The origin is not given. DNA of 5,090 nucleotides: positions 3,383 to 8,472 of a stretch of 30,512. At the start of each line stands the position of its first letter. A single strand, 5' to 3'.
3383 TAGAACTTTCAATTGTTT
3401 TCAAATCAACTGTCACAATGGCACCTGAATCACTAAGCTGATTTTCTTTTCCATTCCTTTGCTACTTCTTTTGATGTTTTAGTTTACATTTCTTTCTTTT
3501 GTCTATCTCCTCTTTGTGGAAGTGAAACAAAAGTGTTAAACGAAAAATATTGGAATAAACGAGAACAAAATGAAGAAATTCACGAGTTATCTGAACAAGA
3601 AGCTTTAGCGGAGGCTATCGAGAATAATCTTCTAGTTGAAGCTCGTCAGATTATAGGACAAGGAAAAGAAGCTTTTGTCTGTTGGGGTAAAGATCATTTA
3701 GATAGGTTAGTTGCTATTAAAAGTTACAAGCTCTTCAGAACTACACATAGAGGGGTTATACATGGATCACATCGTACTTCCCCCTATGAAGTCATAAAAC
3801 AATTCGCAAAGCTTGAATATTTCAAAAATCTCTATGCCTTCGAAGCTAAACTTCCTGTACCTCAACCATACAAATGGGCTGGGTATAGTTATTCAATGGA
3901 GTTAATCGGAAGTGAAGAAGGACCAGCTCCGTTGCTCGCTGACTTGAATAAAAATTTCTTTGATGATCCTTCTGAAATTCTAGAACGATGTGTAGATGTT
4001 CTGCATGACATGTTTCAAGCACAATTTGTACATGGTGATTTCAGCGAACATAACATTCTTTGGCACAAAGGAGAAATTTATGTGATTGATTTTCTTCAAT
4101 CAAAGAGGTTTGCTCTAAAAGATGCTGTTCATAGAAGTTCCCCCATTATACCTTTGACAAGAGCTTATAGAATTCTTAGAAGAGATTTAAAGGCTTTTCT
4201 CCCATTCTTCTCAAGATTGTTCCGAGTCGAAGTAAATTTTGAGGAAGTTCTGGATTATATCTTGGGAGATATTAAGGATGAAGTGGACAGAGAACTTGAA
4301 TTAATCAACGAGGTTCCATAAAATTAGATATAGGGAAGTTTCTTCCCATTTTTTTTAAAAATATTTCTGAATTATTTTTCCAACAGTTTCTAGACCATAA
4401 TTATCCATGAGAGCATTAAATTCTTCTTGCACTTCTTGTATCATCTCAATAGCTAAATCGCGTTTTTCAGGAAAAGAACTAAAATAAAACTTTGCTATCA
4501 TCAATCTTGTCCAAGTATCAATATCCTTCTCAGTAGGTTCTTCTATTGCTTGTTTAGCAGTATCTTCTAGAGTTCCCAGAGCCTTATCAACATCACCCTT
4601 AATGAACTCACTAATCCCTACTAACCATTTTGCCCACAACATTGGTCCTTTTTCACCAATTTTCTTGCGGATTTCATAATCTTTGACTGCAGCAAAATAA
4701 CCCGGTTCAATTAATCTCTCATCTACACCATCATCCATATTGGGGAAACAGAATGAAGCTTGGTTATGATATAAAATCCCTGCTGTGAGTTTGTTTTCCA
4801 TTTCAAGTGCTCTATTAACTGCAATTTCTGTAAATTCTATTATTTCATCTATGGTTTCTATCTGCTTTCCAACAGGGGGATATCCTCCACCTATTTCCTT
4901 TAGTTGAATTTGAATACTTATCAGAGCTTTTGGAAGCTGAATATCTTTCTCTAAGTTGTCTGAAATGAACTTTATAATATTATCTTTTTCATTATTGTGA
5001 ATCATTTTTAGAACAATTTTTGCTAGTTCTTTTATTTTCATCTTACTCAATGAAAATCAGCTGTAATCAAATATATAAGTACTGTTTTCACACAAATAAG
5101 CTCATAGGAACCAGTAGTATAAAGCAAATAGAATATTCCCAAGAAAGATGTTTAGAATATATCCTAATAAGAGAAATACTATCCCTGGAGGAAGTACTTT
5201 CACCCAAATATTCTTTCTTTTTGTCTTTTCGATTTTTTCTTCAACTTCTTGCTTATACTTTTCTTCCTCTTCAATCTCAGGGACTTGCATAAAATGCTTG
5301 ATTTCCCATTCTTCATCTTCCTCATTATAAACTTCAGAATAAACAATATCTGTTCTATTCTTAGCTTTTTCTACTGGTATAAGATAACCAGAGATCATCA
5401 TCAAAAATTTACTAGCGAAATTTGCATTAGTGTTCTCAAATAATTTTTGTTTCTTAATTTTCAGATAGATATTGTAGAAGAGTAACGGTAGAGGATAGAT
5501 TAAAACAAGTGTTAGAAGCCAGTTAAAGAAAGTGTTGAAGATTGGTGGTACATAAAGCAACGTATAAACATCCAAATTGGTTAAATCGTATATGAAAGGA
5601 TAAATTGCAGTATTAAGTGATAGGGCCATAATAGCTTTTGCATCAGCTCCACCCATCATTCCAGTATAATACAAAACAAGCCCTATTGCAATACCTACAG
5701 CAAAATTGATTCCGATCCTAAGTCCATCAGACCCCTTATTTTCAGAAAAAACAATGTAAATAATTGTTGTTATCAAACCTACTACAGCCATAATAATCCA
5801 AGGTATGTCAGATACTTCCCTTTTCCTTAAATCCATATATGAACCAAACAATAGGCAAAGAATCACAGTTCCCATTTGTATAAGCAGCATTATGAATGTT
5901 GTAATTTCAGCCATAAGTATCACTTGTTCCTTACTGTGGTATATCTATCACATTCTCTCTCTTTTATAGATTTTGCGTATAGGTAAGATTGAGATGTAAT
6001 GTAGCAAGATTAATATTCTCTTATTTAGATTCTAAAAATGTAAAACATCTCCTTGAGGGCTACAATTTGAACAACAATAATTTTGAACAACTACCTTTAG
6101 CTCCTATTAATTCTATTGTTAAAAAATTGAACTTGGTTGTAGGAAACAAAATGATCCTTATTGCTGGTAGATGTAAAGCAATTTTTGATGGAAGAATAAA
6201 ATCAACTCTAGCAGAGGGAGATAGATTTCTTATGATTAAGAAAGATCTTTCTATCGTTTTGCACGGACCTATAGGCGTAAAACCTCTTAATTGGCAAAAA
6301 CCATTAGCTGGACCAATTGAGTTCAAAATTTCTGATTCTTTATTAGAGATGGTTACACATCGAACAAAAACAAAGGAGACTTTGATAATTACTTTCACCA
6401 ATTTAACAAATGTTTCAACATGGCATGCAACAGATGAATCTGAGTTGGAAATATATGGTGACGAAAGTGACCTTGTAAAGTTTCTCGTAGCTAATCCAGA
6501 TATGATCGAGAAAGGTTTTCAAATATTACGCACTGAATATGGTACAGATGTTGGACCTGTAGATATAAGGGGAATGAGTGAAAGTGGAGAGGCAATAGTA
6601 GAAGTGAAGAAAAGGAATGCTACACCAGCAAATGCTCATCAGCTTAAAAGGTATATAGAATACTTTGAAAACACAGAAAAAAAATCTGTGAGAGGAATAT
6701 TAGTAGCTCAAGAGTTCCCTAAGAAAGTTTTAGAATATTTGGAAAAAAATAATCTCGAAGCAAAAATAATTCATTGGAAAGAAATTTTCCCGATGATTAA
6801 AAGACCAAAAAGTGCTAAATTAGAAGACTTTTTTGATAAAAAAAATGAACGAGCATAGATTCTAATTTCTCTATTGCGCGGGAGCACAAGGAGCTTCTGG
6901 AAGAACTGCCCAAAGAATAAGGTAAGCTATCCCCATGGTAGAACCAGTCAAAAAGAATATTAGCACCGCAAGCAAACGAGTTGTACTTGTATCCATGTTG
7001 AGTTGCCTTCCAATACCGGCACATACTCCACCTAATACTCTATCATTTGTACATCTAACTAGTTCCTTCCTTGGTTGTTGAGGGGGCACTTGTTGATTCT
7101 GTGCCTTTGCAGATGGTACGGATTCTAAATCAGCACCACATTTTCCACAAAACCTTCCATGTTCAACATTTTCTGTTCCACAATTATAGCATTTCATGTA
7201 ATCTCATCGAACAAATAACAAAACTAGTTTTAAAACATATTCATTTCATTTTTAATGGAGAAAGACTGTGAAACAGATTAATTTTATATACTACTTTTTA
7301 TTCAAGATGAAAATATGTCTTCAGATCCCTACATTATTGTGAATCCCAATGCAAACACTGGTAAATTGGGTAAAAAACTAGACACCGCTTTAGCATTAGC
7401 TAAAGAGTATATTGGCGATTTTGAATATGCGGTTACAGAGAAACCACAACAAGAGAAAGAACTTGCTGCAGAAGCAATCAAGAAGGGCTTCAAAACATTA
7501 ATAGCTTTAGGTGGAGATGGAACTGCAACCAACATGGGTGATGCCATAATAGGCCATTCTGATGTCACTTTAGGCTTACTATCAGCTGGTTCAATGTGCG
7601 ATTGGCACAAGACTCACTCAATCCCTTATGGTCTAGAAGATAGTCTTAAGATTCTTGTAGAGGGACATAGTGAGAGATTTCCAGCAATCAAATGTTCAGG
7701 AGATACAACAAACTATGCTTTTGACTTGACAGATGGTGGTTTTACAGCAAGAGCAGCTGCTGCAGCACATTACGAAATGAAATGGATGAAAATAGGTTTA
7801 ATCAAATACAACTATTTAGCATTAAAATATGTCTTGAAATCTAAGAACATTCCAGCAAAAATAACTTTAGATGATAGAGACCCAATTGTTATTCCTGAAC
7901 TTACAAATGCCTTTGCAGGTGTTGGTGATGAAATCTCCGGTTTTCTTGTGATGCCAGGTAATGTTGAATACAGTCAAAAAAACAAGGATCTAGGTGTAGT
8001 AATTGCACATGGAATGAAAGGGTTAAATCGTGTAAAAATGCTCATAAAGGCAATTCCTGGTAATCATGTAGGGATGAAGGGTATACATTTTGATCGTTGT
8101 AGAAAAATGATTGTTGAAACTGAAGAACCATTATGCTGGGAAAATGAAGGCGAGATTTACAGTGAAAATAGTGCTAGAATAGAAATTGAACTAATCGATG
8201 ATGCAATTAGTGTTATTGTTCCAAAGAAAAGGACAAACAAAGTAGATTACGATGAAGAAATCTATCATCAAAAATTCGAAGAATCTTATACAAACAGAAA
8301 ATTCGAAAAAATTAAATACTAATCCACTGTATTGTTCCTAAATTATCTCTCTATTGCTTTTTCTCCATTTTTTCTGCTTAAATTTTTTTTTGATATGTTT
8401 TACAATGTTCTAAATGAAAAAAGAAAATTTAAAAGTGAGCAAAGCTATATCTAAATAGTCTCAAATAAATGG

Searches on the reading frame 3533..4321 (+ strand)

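Call 76: search_protein_families(library=pfam, proteins=[window:3533-4321:+], max_evalue=0.0001)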
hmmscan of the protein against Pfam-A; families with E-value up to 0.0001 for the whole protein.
window:3533-4321:+ (262 aa): 3 families
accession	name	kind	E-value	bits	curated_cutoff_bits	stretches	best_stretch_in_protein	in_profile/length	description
PF01163.29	RIO1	-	3.8e-23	82.5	22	1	68-238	28-186/187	RIO domain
PF01636.29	APH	-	8.9e-06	26.1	23.2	1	152-187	157-194/239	Phosphotransferase enzyme family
PF06293.20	Kdo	-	7.4e-05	22.7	21.3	0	148-210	122-188/207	Lipopolysaccharide kinase (Kdo/WaaP) family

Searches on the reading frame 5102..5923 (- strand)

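Call 76: search_protein_families(library=pfam, proteins=[window:5102-5923:-], max_evalue=0.0001)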
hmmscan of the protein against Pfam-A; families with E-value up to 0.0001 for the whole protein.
window:5102-5923:- (273 aa): 2 families
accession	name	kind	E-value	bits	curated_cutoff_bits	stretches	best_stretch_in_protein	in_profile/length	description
PF01478.23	Peptidase_A24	-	8.3e-09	36.3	26.5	1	20-128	3-89/104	Type IV leader peptidase family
PF06847.16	Arc_PepC_II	-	3.6e-07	31.1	29.9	1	172-263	2-92/93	Archaeal Peptidase A24 C-terminus Type II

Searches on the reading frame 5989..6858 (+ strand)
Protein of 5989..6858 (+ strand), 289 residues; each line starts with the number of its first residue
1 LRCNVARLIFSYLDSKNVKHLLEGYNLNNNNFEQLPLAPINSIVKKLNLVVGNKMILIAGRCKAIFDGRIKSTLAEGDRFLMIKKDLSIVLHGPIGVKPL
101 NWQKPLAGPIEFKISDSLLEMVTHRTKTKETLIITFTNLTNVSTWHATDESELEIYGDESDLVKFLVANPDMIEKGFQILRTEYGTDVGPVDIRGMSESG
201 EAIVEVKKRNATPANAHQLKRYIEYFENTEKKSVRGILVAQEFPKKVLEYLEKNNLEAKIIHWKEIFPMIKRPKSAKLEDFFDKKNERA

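Call 76: search_protein_families(library=pfam, proteins=[window:5989-6858:+], max_evalue=0.0001)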
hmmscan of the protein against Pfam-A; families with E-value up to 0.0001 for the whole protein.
window:5989-6858:+ (289 aa): 2 families
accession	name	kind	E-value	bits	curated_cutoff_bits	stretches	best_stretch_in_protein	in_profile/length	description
PF01939.22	NucS_C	-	1e-22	80.9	24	1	159-262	2-107/124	Endonuclease NucS C-terminal domain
PF21003.3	NucS_N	-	1.1e-15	57.8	23.9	1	55-151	4-99/100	Endonuclease NucS N-terminal PH-like domain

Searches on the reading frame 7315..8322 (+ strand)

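Call 76: search_protein_families(library=pfam, proteins=[window:7315-8322:+], max_evalue=0.0001)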
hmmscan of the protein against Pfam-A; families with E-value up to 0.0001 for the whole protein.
window:7315-8322:+ (335 aa): 2 families
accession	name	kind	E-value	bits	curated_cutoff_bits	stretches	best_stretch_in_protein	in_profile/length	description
PF00781.29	DAGK_cat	-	1.1e-17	64.2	23.6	1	6-126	3-124/125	Diacylglycerol kinase catalytic domain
PF19279.4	YegS_C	-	8.3e-06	26.1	27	1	142-291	6-149/158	YegS C-terminal NAD kinase beta sandwich-like domain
